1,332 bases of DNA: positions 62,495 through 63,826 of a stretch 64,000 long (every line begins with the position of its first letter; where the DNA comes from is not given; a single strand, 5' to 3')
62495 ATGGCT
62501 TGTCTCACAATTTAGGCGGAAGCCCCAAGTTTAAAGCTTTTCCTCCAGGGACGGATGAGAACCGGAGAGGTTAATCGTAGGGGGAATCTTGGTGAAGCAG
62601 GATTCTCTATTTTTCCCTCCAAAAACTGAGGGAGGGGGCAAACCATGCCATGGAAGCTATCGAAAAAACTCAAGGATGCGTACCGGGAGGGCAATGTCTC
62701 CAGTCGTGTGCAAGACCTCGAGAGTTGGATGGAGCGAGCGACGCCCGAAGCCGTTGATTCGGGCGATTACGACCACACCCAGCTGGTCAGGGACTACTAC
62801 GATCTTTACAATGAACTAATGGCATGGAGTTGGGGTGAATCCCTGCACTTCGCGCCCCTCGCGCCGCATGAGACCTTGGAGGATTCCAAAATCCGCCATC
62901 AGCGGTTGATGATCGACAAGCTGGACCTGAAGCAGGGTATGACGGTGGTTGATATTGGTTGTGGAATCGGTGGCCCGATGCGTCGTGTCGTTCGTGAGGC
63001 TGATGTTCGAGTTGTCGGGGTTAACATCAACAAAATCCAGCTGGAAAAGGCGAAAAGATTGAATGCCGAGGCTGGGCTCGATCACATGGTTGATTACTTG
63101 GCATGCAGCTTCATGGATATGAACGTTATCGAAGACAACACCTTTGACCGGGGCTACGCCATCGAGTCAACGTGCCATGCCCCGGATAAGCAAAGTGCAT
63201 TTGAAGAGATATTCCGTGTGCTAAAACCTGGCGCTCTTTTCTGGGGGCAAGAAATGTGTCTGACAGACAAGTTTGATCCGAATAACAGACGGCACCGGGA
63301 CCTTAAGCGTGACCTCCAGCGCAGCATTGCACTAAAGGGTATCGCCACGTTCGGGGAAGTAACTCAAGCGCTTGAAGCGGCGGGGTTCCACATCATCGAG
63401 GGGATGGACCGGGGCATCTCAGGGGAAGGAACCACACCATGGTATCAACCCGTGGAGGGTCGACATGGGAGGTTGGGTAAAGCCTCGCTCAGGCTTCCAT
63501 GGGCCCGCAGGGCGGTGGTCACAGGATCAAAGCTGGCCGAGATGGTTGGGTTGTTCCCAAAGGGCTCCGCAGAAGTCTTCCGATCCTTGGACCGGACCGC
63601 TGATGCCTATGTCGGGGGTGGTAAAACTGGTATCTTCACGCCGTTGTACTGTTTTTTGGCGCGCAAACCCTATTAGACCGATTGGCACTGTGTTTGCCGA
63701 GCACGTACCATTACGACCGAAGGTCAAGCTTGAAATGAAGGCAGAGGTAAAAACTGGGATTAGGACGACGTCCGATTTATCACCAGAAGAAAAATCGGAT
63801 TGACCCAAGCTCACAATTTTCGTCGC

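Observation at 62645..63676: Eukaryote-type sterol C-24 methyltransferase (ERG6/SMT-like) gene standing alone in gene-poor DNA of a Bacteroidota-like genome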

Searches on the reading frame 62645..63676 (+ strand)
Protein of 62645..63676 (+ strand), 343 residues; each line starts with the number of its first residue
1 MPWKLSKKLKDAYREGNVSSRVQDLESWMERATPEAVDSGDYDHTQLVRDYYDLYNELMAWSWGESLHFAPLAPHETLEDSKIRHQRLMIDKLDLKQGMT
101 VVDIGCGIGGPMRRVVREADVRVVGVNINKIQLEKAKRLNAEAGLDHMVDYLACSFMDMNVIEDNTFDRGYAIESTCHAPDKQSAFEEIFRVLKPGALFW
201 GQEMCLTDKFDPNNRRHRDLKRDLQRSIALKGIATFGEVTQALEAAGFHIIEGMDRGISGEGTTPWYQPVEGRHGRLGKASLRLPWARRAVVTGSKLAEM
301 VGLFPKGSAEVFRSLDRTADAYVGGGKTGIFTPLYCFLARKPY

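Call 3: search_protein_families(library=pfam, proteins=[window:62645-63673:+], max_evalue=0.01)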
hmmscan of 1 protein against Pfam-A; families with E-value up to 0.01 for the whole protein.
window:62645-63673:+ (343 aa): 12 families
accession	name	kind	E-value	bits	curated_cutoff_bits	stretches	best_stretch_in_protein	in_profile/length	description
PF02353.26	CMAS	-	1.9e-20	73.8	27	1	45-252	7-214/273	Mycolic acid cyclopropane synthetase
PF08241.18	Methyltransf_11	-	3e-17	63.5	21.2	1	102-199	1-93/95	Methyltransferase domain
PF08498.15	Sterol_MT_C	-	3.6e-16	59.5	21.7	1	286-342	9-65/66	Sterol methyltransferase C-terminal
PF13649.12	Methyltransf_25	-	1.7e-15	57.9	27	1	101-196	1-96/97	Methyltransferase domain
PF13847.12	Methyltransf_31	-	1.1e-14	54.8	27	1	96-211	2-119/145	Methyltransferase domain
PF01209.24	Ubie_methyltran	-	2e-09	37.6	20.1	1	88-200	38-150/233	ubiE/COQ5 methyltransferase family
PF08242.18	Methyltransf_12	-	2.4e-09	38.2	30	1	102-199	1-98/98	Methyltransferase domain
PF13489.12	Methyltransf_23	-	2.7e-09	37.4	27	1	95-251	20-162/164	Methyltransferase domain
PF01728.25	FtsJ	-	4.6e-05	23.8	24.1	1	90-138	13-62/181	FtsJ-like methyltransferase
PF08003.17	Methyltransf_9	-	8.3e-05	22.1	23.8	1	81-170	100-186/315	Protein of unknown function (DUF1698)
PF01135.25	PCMT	-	0.0035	17.6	20.3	1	84-140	60-119/210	Protein-L-isoaspartate(D-aspartate) O-methyltransferase (PCMT)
PF13679.12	Methyltransf_32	-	0.0051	17.2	27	1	93-149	21-83/143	Methyltransferase domain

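Call 4: search_protein_families(library=ncbifam, proteins=[window:62645-63673:+], max_evalue=0.01)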
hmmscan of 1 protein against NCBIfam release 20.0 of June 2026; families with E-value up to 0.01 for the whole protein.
window:62645-63673:+ (343 aa): 36 families (the best 25 are shown)
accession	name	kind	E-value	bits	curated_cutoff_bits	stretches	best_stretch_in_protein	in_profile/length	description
NF041675.1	sarc_dimgly_tmase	equivalog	1e-17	65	550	1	58-252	24-214/278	sarcosine/dimethylglycine N-methyltransferase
NF040660.1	mycolic_MTase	equivalog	6.1e-15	55.5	390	1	74-143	37-106/283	cyclopropane mycolic acid synthase family methyltransferase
NF008686.0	PRK11705.1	equivalog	6.5e-15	55.1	400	1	45-199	113-263/383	cyclopropane fatty acyl phospholipid synthase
NF040703.1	cyclopro_CfaB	exception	3.3e-14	52.5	650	1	44-199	110-261/393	C17 cyclopropane fatty acid synthase CfaB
NF045667.1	MTase_DVU1556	equivalog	5.7e-13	48.8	155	1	89-252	14-164/213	DVU_1556 family methyltransferase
NF053839.1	CPFASynBruc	equivalog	3.9e-10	39.3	600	1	48-171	122-244/410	cyclopropane fatty acid synthase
NF008823.0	PRK11873.1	subfamily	1.6e-09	37.6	263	1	94-251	74-226/272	arsenite methyltransferase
NF041536.1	ArsM_DUF2284_UU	exception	3.9e-09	35.4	575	1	95-252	74-226/459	arsenite methyltransferase/DUF2284 domain selenoprotein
NF041537.1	ArsM_AhpD_UU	exception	6.2e-09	35.1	510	1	95-215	74-194/345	arsenite methyltransferase/AhpD domain selenoprotein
NF043040.1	corrin_prot_MT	hypoth_equivalog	1.5e-08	34.3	180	1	96-220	40-161/216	corrinoid protein-associated methyltransferase CpaM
NF001244.0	PRK00216.1-5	equivalog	3.7e-08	33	216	1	88-199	39-151/236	bifunctional demethylmenaquinone methyltransferase/2-methoxy-6-polyprenyl-1,4-benzoquinol methylase UbiE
TIGR01934.1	MenG_MenH_UbiE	subfamily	4.3e-08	32.7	158.35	1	88-199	30-139/223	ubiquinone/menaquinone biosynthesis methyltransferase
TIGR01983.1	UbiG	equivalog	5.7e-08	32.3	102.95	1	94-198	46-148/228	bifunctional 2-polyprenyl-6-hydroxyphenol methylase/3-demethylubiquinol 3-O-methyltransferase UbiG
NF001242.0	PRK00216.1-3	equivalog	7.9e-08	32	351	1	87-200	58-174/258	bifunctional demethylmenaquinone methyltransferase/2-methoxy-6-polyprenyl-1,4-benzoquinol methylase UbiE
NF052510.1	methyltran_MpqE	exception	1.2e-06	28.1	335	1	85-205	34-151/234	methyl-plastoquinone biosynthesis methyltransferase MpqE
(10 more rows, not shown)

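Call 5: search_solved_structures(query=window:62645-63673:+, max_evalue=0.001, show_alignments=2)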
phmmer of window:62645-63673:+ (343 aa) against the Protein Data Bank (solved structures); distinct sequences matched with E-value up to 0.001: 40.
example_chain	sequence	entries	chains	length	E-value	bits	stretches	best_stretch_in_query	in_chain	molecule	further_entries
3bus_A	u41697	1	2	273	2.6e-24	89.2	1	47-199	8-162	Methyltransferase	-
8zc8_A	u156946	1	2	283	8.3e-20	74.4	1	49-198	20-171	MitM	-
21zq_A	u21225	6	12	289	8.7e-20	74.3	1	49-198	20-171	MitM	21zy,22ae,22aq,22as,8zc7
5gm1_A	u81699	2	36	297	1.3e-19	73.8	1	48-213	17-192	O-methylransferase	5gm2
4pne_A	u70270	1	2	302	4.7e-17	65.3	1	84-204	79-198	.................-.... protein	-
6uv6_A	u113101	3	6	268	1.9e-14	56.8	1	77-199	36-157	D-glucose O-methyltransferase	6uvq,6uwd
5wp5_A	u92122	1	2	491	2.2e-14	56.5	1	89-248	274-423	Phosphomethylethanolamine N-methyltransferase 2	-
5wp4_A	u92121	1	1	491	2.8e-13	52.9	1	87-249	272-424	Phosphoethanolamine N-methyltransferase 1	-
1kpi_A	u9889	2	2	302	1e-12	51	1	46-137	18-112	CYCLOPROPANE-FATTY-ACYL-PHOSPHOLIPID SYNTHASE 2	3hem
7v6h_A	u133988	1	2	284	2.1e-12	50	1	86-200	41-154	Cyclopropane fatty-acyl-phospholipid synthase-like methyltransferase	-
2fk7_A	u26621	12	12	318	3e-12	49.5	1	67-143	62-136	methoxy mycolic acid synthase 4 | Hydroxymycolate synthase MmaA4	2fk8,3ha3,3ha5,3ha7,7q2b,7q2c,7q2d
2o57_A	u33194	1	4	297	1.4e-11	47.3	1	77-199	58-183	putative sarcosine dimethylglycine methyltransferase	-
4ine_A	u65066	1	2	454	2.7e-11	46.4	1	93-197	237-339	Protein PMT-2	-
8raq_A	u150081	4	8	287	1.5e-10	43.9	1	75-146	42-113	Mycolic acid methyltransferase MmaA1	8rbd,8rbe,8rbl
7l9u_A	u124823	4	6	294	4e-10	42.5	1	76-142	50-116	S-adenosylmethionine-dependent methyltransferase UmaA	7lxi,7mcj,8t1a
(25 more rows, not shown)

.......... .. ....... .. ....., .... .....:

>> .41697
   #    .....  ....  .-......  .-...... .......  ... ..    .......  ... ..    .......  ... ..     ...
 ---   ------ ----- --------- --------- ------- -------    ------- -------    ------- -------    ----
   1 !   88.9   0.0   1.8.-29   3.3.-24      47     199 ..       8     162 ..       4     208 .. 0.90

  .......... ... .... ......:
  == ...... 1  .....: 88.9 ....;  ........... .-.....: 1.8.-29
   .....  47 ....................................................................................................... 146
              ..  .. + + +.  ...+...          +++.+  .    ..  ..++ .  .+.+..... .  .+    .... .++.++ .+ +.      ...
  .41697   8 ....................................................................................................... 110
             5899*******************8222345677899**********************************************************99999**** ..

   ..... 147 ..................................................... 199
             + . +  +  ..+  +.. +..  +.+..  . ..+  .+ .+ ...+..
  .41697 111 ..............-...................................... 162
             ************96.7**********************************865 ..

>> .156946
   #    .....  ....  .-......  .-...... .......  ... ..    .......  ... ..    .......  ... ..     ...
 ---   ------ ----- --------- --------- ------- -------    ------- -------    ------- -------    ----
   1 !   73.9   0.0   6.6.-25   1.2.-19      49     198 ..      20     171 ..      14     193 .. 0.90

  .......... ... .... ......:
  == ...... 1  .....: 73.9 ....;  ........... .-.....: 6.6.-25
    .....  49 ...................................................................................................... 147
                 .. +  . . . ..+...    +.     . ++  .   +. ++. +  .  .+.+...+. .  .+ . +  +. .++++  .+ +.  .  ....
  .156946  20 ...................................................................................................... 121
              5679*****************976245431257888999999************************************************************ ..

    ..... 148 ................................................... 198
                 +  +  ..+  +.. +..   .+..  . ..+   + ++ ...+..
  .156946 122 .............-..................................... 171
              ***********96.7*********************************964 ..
